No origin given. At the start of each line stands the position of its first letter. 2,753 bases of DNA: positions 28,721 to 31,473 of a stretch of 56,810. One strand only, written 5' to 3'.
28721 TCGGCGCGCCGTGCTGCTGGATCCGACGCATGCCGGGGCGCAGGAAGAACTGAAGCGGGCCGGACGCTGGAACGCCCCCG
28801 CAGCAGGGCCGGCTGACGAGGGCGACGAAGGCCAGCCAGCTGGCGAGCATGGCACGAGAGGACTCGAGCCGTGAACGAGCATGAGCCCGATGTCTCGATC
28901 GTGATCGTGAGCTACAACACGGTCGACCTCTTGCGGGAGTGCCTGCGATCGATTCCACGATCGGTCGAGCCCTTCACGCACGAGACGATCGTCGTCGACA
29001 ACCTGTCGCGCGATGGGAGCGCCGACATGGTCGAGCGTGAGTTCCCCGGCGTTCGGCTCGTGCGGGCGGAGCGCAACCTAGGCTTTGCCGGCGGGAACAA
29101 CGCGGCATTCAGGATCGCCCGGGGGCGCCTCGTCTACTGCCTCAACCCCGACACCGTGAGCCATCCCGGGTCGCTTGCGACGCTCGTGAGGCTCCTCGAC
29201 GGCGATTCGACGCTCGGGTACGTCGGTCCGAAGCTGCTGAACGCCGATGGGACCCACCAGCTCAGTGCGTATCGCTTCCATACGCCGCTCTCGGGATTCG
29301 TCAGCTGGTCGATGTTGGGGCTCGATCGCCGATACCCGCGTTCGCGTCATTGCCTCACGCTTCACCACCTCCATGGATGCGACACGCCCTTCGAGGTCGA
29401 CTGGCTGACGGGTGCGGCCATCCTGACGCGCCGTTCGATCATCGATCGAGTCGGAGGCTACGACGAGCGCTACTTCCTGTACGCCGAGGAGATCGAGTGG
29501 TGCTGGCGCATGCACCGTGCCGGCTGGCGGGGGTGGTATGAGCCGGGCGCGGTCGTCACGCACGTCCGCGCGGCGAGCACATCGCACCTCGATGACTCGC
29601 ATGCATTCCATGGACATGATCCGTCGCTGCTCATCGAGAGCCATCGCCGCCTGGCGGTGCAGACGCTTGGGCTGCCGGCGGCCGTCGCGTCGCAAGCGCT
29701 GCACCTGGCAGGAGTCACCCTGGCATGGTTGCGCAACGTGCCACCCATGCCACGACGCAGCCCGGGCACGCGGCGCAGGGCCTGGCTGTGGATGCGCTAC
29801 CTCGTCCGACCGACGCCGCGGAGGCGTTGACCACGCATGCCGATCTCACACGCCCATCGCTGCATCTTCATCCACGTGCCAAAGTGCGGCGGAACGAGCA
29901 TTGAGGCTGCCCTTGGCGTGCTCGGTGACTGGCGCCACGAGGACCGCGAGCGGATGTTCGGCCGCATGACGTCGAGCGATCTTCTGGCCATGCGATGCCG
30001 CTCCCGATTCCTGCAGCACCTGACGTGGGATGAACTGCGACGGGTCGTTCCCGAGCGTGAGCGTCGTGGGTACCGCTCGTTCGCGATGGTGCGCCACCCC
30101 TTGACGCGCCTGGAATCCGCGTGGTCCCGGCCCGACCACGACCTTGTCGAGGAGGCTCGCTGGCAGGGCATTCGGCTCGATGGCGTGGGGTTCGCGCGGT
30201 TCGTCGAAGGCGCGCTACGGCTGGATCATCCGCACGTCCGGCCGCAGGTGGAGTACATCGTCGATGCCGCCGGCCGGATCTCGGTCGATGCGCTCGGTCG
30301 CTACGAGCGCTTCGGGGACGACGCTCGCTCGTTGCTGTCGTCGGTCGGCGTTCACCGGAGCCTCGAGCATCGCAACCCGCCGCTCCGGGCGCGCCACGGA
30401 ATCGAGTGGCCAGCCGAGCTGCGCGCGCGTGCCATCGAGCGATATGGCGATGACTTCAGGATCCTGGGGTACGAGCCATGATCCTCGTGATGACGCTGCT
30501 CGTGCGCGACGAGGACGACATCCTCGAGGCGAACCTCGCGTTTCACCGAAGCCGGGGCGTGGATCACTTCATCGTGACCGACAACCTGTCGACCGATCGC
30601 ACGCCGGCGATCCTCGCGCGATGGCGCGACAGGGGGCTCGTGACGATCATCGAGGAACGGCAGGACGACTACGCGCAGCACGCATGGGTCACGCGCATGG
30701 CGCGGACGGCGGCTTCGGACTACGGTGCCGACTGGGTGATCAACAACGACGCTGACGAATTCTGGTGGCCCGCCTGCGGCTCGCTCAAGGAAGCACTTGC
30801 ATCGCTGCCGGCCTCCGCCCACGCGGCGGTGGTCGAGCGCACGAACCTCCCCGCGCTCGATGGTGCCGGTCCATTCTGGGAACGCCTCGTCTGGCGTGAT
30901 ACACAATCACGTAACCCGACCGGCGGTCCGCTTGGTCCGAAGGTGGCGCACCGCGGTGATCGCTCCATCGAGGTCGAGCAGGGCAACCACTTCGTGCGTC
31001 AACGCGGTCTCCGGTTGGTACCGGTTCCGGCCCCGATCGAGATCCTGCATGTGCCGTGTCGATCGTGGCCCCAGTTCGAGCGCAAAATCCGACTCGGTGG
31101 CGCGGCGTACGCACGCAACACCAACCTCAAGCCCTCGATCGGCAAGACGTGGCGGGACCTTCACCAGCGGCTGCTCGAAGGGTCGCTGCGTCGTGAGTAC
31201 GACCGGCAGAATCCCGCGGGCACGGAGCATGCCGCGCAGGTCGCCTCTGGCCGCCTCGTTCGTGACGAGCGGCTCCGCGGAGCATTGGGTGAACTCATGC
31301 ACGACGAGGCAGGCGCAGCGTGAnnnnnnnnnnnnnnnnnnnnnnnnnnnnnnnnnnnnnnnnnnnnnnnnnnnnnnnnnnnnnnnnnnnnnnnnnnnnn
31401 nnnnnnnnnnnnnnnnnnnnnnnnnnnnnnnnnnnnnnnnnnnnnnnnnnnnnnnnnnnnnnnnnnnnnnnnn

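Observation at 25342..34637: Tightly coupled operon mixing GT2s, a second polytopic TPR protein, sulfotransferase, methyltransferase and a PglK/MsbA-type ABC exporter, with no Wzx/Wzy/Wzz or initiating transferase in view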

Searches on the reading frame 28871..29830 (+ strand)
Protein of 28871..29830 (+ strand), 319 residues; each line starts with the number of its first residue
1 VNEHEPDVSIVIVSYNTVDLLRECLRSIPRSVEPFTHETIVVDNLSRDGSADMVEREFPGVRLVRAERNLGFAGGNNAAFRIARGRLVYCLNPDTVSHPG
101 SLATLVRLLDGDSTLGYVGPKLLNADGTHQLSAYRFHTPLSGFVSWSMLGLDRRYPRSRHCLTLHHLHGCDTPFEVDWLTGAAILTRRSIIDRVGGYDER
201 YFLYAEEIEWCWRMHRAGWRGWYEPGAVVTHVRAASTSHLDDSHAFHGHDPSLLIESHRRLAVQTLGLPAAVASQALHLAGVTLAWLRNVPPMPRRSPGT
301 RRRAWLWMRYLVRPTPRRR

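Call 4: search_protein_families(library=pfam, proteins=[window:28871-29830:+], max_evalue=0.01)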
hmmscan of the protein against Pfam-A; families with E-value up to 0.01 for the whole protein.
window:28871-29830:+ (319 aa): 2 families
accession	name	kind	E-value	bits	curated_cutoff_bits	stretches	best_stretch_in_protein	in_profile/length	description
PF00535.33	Glycos_transf_2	-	6.1e-21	75.5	23.3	1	9-132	1-126/168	Glycosyl transferase family 2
PF13641.12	Glyco_tranf_2_3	-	2.2e-17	64.3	27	1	6-237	1-217/230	Glycosyltransferase like family 2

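Call 17: search_protein_families(library=ncbifam, proteins=[window:28871-29830:+], max_evalue=0.01)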
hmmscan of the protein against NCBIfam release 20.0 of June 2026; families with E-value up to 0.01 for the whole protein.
window:28871-29830:+ (319 aa): 20 families
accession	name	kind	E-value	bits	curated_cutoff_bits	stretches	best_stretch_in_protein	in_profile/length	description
TIGR03965.1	mycofact_glyco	equivalog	1.1e-27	97.1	280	2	175-274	225-322/467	mycofactocin biosynthesis glycosyltransferase MftF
NF041875.1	EPS_EpsD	equivalog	1.2e-16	61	370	1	8-250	1-227/325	exopolysaccharide biosynthesis glycosyltransferase EpsD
TIGR03937.1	PgaC_IcaA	equivalog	1.4e-13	50.6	422.3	2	3-118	42-159/407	poly-beta-1,6-N-acetyl-D-glucosamine synthase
TIGR01556.1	rhamnosyltran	subfamily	1.4e-10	40.8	200.55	1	165-232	134-201/281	rhamnosyltransferase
NF050113.1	gal_furan_GlfT1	equivalog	1.3e-08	34.5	330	1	9-219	2-194/290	galactofuranosyltransferase GlfT1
NF038302.1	EPS_HpsE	equivalog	3.3e-08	32.8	300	1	7-100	2-102/307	hormogonium polysaccharide biosynthesis glycosyltransferase HpsE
TIGR04283.1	glyco_like_mftF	equivalog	6.5e-08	32.4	182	1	8-114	1-103/221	TIGR04283 family arsenosugar biosynthesis glycosyltransferase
NF047683.1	TeichurnBiosyTuaG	equivalog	1.3e-07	31.6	400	1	1-129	1-132/252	teichuronic acid biosynthesis protein TuaG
NF007482.0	PRK10073.1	equivalog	1.9e-07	30.4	423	1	1-108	1-109/334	glycosyltransferase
TIGR03111.1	glyc2_xrt_Gpos1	hypoth_equivalog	3.4e-06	26.1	363.95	1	4-114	47-161/439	TIGR03111 family XrtG-associated glycosyltransferase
NF053739.1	GlytfEpsEBac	equivalog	6.8e-06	25.3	450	1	6-127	1-125/265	glycosyltransferase EpsE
NF045692.1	OglycostaseCruG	equivalog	1.3e-05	24.4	600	1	7-56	42-90/386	2'-O-glycosyltransferase CruG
NF041394.1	GtaseAglG_Halo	equivalog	6.6e-05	22.3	440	0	8-115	3-113/304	glucosyl-dolichyl phosphate glucuronosyltransferase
TIGR04195.1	S_glycosyl_SunS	equivalog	8.9e-05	21.5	350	1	5-97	56-144/421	SunS family peptide S-glycosyltransferase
NF038299.1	EPS_HpsN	equivalog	0.0001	21.4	425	1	7-235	2-224/317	hormogonium polysaccharide biosynthesis glycosyltransferase HpsN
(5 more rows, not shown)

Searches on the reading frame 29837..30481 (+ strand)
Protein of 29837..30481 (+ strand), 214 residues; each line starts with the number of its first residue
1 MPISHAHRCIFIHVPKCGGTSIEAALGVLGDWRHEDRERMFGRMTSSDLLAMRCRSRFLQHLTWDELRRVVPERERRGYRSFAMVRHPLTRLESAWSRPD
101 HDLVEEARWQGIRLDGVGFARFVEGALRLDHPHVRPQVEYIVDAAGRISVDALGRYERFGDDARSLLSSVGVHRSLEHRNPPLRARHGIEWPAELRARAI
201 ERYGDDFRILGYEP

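Call 4: search_protein_families(library=pfam, proteins=[window:29837-30481:+], max_evalue=0.01)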
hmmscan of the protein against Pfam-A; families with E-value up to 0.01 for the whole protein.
window:29837-30481:+ (214 aa): 1 family
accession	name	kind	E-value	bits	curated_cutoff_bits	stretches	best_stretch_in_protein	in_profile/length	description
PF03567.20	Sulfotransfer_2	-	3e-14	54.2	22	1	3-212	5-251/252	Sulfotransferase family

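Call 17: search_protein_families(library=ncbifam, proteins=[window:29837-30481:+], max_evalue=0.01)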
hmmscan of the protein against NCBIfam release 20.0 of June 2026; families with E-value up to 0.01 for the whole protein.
window:29837-30481:+ (214 aa): 0 families

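Call 26: search_solved_structures(query=window:29837-30478:+, max_evalue=10, show_alignments=2)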
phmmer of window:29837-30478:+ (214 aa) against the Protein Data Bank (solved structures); distinct sequences matched with E-value up to 10: 4.
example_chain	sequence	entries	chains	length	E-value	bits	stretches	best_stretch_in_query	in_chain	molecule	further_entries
9ufc_A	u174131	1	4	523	0.33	13.9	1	21-93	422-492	Glutamate--cysteine ligase, chloroplastic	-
6xwx_A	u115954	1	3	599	0.37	13.8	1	129-168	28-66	Uncharacterized protein,Uncharacterized protein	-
6gmo_A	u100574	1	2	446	0.74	12.8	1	22-104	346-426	Glutamate--cysteine ligase, chloroplastic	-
2gwc_A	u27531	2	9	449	0.75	12.7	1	22-104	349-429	Glutamate cysteine ligase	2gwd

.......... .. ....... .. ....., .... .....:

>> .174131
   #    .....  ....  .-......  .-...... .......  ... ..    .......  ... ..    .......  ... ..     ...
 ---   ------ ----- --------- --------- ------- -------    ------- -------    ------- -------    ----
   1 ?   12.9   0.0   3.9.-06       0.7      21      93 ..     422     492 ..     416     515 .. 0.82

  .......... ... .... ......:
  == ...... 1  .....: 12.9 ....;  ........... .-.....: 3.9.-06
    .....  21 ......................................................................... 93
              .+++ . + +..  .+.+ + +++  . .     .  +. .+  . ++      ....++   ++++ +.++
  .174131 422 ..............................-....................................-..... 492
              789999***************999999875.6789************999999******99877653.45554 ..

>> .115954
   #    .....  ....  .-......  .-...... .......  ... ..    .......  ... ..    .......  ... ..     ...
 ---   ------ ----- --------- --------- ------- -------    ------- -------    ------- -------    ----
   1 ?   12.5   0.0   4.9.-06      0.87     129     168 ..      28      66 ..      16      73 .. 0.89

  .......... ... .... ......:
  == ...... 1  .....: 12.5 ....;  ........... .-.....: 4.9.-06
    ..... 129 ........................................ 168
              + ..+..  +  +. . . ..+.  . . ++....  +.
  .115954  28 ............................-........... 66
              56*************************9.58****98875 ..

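Call 53: search_protein_representatives(protein=window:29837-30478:+)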
Query: 214 residues. Proteins with E-value up to 0.001 (for the whole library): 3225; up to 1e-10: 282; up to 1e-30: 12. The best 150 are listed.
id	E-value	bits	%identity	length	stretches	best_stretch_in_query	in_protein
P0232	1.6e-64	234.1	54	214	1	1-214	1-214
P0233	4.8e-51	190.0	45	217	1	1-213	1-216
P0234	1.0e-47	179.1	45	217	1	1-213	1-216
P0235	7.8e-47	176.2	44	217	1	1-212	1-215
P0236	8.5e-46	172.9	42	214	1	1-212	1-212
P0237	6.5e-42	160.2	60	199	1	1-128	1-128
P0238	2.5e-40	155.0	39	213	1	1-212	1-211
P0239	6.5e-40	153.6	73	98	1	117-214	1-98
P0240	3.1e-37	144.8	44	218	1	1-212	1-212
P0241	1.0e-36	143.2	37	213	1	1-212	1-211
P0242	4.4e-33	131.3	45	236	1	1-164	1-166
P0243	5.4e-32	127.7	38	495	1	1-212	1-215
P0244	1.5e-29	119.8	38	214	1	1-161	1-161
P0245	6.3e-29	117.7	40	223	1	1-214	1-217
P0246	1.3e-28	116.6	36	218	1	1-213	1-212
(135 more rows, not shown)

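Call 55: search_solved_structures(query=A4, max_evalue=10, show_alignments=3)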
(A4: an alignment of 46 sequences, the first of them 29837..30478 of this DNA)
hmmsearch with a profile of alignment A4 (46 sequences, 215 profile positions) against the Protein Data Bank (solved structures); distinct sequences matched with E-value up to 10: 16.
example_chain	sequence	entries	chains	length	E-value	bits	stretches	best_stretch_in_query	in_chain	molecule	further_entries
5t03_A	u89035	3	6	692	0.0011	22.1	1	8-106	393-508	maltose binding protein - heparan sulfate 6-O-sulfotransferase isoform 3 fusion protein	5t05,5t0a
7d1x_A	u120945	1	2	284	0.066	16.3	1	81-170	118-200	Sulfotransferase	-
7eov_A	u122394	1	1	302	0.076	16.1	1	81-170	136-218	cytosolic sulfotransferase SULT2A8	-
6lpd_A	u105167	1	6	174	0.095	15.8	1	111-204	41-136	Ferritin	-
3rnl_A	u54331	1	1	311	0.27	14.3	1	80-162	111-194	Sulfotransferase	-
5x2b_D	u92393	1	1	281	0.28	14.2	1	49-163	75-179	Sulfotransferase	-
5x2b_F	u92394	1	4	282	0.28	14.2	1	49-163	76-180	Sulfotransferase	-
5x2b_C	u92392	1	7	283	0.29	14.2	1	49-163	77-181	Sulfotransferase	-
1rcc_A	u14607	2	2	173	0.35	13.9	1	111-183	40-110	L FERRITIN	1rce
7aor_p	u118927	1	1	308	0.36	13.9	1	74-153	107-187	mS23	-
4ndz_A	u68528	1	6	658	0.37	13.8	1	13-125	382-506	Maltose-binding periplasmic protein, Heparan sulfate 2-O-sulfotransferase 1 fusion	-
3f5f_A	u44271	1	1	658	0.41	13.7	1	13-125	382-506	Maltose-binding periplasmic protein, Heparan sulfate 2-O-sulfotransferase 1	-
1rci_A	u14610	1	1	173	0.44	13.6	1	111-183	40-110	L FERRITIN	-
1rcd_A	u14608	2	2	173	0.49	13.4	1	111-183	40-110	L FERRITIN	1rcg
6hk9_A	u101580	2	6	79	1.1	12.3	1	154-201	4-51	Testis-expressed protein 12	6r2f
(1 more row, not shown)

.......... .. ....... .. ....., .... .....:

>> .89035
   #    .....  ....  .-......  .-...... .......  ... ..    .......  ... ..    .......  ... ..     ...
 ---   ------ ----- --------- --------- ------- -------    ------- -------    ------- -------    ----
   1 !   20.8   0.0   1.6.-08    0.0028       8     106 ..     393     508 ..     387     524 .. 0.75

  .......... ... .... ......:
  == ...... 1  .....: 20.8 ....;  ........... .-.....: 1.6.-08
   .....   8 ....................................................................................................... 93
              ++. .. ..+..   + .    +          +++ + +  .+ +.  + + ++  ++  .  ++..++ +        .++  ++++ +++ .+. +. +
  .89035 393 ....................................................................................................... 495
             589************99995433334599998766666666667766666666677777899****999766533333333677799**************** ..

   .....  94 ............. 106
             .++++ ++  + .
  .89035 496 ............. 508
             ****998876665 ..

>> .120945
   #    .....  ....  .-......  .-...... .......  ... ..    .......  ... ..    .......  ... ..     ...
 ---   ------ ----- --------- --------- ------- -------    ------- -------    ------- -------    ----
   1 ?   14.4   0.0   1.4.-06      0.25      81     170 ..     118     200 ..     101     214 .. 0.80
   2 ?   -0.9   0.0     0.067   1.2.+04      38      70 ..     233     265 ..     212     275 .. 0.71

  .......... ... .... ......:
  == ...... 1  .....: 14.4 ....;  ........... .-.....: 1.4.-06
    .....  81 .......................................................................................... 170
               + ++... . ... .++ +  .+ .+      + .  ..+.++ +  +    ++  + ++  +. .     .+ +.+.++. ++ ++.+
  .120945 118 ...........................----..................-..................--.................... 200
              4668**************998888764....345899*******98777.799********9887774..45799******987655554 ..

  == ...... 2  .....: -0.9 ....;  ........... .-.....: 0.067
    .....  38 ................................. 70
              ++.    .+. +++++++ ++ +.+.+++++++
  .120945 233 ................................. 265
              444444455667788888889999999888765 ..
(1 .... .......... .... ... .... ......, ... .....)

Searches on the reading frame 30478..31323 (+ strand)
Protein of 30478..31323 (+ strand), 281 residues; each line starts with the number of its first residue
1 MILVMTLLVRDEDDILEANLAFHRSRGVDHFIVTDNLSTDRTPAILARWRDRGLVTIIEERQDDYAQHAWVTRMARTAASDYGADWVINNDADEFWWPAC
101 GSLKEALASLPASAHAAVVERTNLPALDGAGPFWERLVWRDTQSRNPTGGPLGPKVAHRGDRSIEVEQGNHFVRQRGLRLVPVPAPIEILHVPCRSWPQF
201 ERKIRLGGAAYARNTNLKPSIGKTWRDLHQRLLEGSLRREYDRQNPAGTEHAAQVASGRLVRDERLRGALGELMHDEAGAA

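Call 4: search_protein_families(library=pfam, proteins=[window:30478-31323:+], max_evalue=0.01)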
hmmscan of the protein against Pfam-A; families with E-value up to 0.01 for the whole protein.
window:30478-31323:+ (281 aa): 3 families
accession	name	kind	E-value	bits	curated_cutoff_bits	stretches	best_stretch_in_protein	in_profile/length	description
PF13704.12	Glyco_tranf_2_4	-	1.5e-16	61.1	27.5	1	10-100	1-88/98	Glycosyl transferase family 2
PF00535.33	Glycos_transf_2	-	0.00012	22.5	23.3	1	26-99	25-94/168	Glycosyl transferase family 2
PF01697.33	Glyco_transf_92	-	0.00095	19.3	23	1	19-108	23-125/249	Glycosyltransferase family 92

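Call 17: search_protein_families(library=ncbifam, proteins=[window:30478-31323:+], max_evalue=0.01)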
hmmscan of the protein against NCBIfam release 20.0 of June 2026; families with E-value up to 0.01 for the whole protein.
window:30478-31323:+ (281 aa): 0 families
